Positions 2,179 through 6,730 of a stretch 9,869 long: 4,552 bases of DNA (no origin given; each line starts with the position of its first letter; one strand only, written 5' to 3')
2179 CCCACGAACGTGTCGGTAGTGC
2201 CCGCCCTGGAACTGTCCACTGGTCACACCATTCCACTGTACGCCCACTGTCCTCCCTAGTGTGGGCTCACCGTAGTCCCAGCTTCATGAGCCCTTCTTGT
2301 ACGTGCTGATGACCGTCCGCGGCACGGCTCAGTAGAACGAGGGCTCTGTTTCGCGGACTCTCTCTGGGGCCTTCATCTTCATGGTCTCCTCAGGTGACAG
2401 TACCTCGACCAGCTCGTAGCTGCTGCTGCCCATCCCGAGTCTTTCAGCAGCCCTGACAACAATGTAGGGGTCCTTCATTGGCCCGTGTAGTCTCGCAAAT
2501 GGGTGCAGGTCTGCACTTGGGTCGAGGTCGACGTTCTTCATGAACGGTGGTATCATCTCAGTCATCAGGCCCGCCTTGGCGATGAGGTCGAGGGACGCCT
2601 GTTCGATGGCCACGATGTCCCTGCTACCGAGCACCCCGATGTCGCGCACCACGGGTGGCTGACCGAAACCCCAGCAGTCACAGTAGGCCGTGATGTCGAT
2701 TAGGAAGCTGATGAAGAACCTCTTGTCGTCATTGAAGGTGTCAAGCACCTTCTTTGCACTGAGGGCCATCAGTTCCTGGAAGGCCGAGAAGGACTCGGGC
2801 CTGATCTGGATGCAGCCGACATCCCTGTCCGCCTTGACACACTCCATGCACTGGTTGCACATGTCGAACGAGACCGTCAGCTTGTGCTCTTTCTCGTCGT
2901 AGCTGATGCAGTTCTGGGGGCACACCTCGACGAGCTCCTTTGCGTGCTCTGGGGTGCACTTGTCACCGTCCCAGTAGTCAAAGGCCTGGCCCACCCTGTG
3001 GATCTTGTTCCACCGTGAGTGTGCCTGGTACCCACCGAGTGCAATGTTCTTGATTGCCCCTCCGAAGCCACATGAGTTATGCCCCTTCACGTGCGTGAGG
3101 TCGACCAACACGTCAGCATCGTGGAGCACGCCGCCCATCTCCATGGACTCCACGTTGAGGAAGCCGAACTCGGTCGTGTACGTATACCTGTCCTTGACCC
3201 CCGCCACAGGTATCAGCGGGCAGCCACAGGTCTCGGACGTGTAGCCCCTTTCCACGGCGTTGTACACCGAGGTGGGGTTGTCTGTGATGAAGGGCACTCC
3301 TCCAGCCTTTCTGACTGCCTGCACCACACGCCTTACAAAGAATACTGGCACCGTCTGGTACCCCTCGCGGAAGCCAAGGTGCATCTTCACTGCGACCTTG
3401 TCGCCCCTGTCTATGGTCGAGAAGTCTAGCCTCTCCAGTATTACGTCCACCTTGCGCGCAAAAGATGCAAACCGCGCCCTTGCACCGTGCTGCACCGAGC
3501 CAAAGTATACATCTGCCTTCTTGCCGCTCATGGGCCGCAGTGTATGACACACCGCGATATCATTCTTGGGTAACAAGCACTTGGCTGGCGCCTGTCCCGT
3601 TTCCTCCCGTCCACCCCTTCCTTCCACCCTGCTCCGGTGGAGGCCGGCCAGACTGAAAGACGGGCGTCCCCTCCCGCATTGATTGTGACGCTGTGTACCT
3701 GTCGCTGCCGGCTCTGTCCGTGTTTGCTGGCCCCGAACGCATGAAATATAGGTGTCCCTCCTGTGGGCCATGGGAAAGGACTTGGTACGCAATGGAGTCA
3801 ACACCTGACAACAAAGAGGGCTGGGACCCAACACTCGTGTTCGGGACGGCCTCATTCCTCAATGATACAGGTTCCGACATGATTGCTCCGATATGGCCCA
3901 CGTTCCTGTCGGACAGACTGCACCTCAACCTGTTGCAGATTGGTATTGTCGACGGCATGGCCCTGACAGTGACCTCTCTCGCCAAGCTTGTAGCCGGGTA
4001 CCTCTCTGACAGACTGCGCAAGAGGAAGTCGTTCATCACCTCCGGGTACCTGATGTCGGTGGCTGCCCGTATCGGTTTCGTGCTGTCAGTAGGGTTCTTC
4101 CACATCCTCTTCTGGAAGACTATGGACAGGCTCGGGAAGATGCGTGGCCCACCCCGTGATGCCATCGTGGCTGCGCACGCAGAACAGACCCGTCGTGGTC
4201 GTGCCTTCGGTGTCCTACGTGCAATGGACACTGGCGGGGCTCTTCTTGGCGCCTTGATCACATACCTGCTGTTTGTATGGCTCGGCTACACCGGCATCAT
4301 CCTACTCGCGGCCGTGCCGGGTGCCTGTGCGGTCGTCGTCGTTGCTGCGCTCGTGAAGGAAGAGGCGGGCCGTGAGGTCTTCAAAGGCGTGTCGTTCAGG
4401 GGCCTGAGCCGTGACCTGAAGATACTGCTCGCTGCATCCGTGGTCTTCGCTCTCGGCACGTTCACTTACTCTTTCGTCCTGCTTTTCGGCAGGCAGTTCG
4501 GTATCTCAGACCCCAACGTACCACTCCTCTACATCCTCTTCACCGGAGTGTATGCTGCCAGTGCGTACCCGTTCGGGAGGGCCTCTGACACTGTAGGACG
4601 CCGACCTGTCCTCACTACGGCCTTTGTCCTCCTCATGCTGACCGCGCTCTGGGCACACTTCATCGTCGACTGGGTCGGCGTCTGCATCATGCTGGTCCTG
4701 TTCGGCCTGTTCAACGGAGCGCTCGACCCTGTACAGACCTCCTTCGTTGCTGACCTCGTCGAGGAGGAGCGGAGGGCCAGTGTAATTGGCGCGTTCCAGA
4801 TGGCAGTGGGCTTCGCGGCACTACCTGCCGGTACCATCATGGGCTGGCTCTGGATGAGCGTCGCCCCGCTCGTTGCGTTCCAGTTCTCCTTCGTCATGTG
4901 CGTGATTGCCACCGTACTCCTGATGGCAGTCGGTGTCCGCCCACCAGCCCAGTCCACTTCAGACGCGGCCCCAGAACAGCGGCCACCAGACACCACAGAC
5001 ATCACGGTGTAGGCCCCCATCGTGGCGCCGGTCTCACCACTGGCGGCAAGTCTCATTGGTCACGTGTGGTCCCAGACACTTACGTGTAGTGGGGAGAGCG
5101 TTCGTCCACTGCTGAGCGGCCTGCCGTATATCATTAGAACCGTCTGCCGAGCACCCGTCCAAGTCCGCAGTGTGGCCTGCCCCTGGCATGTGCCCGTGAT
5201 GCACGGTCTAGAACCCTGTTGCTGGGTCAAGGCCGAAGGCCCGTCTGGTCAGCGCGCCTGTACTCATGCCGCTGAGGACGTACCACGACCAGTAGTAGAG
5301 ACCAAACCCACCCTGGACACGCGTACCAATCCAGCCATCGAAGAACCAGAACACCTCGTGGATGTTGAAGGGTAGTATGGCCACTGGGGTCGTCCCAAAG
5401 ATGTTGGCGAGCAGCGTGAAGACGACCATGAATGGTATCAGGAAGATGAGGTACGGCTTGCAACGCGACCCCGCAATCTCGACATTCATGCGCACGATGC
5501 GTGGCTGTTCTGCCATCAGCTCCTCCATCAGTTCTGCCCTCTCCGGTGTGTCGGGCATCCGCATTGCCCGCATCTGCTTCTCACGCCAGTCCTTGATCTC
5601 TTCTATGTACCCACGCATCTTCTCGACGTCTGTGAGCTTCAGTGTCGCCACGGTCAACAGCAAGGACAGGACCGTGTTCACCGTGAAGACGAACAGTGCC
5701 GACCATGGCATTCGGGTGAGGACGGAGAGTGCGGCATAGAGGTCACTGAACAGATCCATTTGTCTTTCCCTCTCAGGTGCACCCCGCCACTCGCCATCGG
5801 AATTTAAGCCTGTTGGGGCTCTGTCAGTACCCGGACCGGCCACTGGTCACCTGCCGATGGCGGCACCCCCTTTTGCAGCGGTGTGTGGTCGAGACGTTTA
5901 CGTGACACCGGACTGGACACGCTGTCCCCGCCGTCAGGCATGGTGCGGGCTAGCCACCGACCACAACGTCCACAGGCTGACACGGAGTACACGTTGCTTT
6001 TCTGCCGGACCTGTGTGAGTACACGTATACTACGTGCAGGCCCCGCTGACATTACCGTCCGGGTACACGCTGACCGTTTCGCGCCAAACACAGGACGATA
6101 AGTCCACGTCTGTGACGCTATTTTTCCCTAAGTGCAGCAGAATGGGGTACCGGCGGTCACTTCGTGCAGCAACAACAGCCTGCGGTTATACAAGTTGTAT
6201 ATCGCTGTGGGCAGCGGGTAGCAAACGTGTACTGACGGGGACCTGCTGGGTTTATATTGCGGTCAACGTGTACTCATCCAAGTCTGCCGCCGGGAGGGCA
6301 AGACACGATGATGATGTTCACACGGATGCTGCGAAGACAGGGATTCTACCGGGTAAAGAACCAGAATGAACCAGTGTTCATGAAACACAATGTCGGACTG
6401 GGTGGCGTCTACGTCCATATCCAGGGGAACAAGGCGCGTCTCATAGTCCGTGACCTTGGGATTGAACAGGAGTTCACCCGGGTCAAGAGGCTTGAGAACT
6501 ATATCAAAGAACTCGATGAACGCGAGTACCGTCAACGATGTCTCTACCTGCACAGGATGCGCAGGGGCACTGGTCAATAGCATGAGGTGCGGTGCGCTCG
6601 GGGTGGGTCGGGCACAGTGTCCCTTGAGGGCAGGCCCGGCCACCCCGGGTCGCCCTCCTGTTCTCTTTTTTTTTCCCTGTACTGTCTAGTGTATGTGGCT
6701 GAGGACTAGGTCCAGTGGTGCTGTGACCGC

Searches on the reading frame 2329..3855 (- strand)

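Call 9: search_protein_families(library=pfam, proteins=[window:2329-3855:-], max_evalue=0.01)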
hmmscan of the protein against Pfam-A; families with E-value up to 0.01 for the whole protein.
window:2329-3855:- (508 aa): 2 families
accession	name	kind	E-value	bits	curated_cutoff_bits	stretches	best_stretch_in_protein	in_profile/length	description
PF04015.17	DUF362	-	1.8e-30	106.9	24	1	154-423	1-200/200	Domain of unknown function (DUF362)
PF12838.12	Fer4_7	-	0.0016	19.3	27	1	309-342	9-47/52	4Fe-4S dicluster domain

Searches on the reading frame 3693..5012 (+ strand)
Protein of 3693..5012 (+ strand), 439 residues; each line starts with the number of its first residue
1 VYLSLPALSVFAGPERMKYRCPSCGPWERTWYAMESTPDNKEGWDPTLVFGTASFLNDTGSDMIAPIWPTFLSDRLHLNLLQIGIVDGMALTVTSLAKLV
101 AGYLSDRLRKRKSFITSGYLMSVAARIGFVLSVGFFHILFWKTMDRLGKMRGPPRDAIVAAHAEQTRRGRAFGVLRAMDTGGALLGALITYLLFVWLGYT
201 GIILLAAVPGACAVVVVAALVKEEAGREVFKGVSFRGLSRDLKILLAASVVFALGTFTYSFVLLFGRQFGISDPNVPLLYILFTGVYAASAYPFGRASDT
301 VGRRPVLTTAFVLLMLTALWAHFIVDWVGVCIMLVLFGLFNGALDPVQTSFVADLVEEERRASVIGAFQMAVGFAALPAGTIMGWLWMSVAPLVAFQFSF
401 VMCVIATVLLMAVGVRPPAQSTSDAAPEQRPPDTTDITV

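Call 9: search_protein_families(library=pfam, proteins=[window:3693-5012:+], max_evalue=0.01)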
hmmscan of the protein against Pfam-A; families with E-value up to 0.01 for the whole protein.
window:3693-5012:+ (439 aa): 2 families
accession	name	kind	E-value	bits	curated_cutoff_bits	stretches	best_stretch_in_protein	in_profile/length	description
PF07690.21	MFS_1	-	5.8e-45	154.2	33.4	2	52-228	3-179/347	Major Facilitator Superfamily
PF12832.13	MFS_1_like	-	0.00024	20.7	25.2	1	64-398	18-373/373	MFS_1 like family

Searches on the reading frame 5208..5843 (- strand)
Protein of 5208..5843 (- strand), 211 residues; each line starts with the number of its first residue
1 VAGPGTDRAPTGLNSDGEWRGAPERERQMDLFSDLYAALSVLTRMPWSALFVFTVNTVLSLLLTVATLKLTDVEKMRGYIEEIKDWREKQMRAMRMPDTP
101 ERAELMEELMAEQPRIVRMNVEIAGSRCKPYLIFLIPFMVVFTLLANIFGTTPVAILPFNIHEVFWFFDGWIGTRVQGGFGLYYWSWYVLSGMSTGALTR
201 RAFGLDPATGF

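Call 9: search_protein_families(library=pfam, proteins=[window:5208-5843:-], max_evalue=0.01)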
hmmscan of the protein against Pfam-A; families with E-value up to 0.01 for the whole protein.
window:5208-5843:- (211 aa): 1 family
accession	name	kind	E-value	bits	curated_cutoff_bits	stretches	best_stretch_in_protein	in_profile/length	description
PF01956.21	EMC3_TMCO1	-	1.2e-08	35.3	27.1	1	50-206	17-168/169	Integral membrane protein EMC3/TMCO1-like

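Call 89: search_protein_families(library=ncbifam, proteins=[window:5211-5759:-], max_evalue=0.001)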
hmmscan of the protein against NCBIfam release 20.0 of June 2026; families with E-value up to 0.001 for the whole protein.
window:5211-5759:- (183 aa): 0 families

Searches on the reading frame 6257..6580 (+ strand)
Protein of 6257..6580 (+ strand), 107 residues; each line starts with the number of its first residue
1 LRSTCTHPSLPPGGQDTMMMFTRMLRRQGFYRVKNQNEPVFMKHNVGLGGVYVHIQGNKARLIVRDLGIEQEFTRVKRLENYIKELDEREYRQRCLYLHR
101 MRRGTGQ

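Call 9: search_protein_families(library=pfam, proteins=[window:6257-6580:+], max_evalue=0.01)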
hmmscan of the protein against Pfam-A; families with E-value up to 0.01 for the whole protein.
window:6257-6580:+ (107 aa): 0 families

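Call 26: search_protein_families(library=pfam, proteins=[window:6308-6577:+], max_evalue=10)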
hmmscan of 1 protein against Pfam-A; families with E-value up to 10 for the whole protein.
window:6308-6577:+ (90 aa): 0 families

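Call 28: find_homologous_proteins(query=window:6308-6577:+, max_evalue=0.001)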
Query window:6308-6577:+ (90 aa): 62 proteins with E <= 0.001 among 64 candidates. Only proteins of 49 to 158 residues were searched: fused or split forms outside these lengths cannot appear, so this answer is no evidence that the protein stands alone or is whole; lengths 'longer' or 'shorter' looks for them.
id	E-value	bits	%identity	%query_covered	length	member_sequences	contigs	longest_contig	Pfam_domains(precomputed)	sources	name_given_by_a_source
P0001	8.4e-53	194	100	100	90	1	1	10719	-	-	-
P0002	1.4e-37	145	74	100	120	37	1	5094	-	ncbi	-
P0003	1.9e-37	145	74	100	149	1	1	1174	-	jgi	-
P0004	1.8e-36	142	72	100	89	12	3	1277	-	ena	-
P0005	3.3e-36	141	73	100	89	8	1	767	-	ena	-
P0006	3.3e-36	141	74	100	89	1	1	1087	-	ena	-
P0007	4.1e-36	141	71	99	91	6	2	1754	-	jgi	jgi:hypothetical protein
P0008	4.9e-36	140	70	99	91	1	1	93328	-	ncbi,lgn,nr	ncbi:MAG: hypothetical protein JW779_14235 [Candidatus Thorarchaeota archaeon]|nr:hypothetical prote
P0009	7.8e-36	140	71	99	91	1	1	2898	-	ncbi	-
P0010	8.3e-36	140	70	100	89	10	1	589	-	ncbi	-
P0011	8.4e-36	140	70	99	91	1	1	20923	-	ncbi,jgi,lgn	-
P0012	9.0e-36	139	72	98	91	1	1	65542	-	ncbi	-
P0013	1.1e-35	139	73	94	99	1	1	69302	-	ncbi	ncbi:MAG: hypothetical protein ACTSV2_17075 [Candidatus Thorarchaeota archaeon]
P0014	1.2e-35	139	72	98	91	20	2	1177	-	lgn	-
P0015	1.3e-35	139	72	94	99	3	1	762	-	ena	-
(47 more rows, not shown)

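Call 36: predict_structure(alignment_id=A2)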
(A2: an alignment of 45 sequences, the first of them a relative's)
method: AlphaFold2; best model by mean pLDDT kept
length: 90 residues; sequences in the alignment: 45
mean_pLDDT: 76.4   pTM: 0.61
mean pLDDT of the five models: 76.4, 76.3, 74.7, 73.8, 55.3
residues with pLDDT >= 90: 0; 70-90: 65; 50-70: 23; < 50: 2
segments of 3 or more residues with pLDDT < 50: none
pLDDT, mean of each block of 10 residues (from residue 1): 79 84 78 81 80 84 84 65 52
secondary structure, 60 per line:
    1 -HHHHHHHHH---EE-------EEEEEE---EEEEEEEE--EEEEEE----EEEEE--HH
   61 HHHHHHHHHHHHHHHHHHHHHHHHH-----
elements in order: H2-10 E23-28 E32-39 E42-47 E52-56 H59-85

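Call 41: fold_search(model_id=the predicted structure, library=pdb)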
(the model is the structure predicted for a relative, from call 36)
No match with E <= 0.001 here; weaker rows may still be real.
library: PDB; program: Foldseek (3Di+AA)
matches with E <= 10: 500; with E <= 0.001: 0
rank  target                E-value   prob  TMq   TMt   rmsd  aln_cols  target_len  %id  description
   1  8gao_G                3.3e-01  0.85  0.51  0.16  13.9       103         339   13  bacteriophage T4 stalled primosome with mutant gp41-E227Q (released 2023-06-07)
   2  6n46_A                4.0e-01  0.35  0.32  0.16  13.1        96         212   14  Crystal structure of the cryptic polo box domain of a human activated Plk4 (released 2019-09-04)
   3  9b85_N                5.0e-01  0.54  0.42  0.18  10.2       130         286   12  Cryo-EM structure of human dynactin complex bound to Chlamydia effector Dre1 (released 2025-04-16)
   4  6ust_A                6.8e-01  0.28  0.33  0.08  13.4        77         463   17  Gut microbial sulfatase from Hungatella hathewayi (released 2020-11-11)
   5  3nth_A                7.2e-01  0.20  0.26  0.17   9.4        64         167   11  Crystal structure of Tudor and Aubergine [R13(me2s)] complex (released 2010-09-15)
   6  4q5w_A                7.2e-01  0.16  0.24  0.14  10.5        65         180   11  Crystal structure of extended-Tudor 9 of Drosophila melanogaster (released 2014-05-21)
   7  6ust_C                7.2e-01  0.28  0.33  0.08  13.5        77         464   17  Gut microbial sulfatase from Hungatella hathewayi (released 2020-11-11)
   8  9b7j_N                7.2e-01  0.33  0.39  0.17  11.2       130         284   12  Cryo-EM structure of human dynactin complex bound to Chlamydia effector Dre1 (released 2025-04-16)
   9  3ntk_A                8.0e-01  0.20  0.26  0.16   9.5        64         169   11  Crystal structure of Tudor (released 2010-09-15)
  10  4q5w_B                8.0e-01  0.20  0.24  0.14   6.1        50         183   10  Crystal structure of extended-Tudor 9 of Drosophila melanogaster (released 2014-05-21)
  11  7dsa_A                8.5e-01  0.35  0.39  0.17  12.2       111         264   12  Crystal structure of actin capping protein in complex with V-1 (space group P62) (released 2021-03-03)
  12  4uy7_A                9.1e-01  0.09  0.18  0.07  13.4        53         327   13  Crystal structure of Histidine bound Histidine-specific methyltransferase EgtD from Mycobacterium smegmatis (released 2014-10-08)
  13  5lhz_A                9.1e-01  0.25  0.33  0.36   9.6        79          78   13  PB3 Domain of Human PLK4 in Complex with Coiled-Coil Domain of STIL (released 2017-03-01)
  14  9koq_A                9.6e-01  0.35  0.38  0.08  11.2        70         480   14  Crystal structure of an Arylsulfatase from Enterococcus faecium (released 2025-07-30)
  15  1yti_A                1.0e+00  0.08  0.17  0.16   8.1        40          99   15  SIV PROTEASE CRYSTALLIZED WITH PEPTIDE PRODUCT (released 1997-03-12)
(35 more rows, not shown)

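Call 89: search_protein_families(library=ncbifam, proteins=[window:6308-6577:+], max_evalue=0.001)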
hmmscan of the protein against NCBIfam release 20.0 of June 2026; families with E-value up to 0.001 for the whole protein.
window:6308-6577:+ (90 aa): 0 families
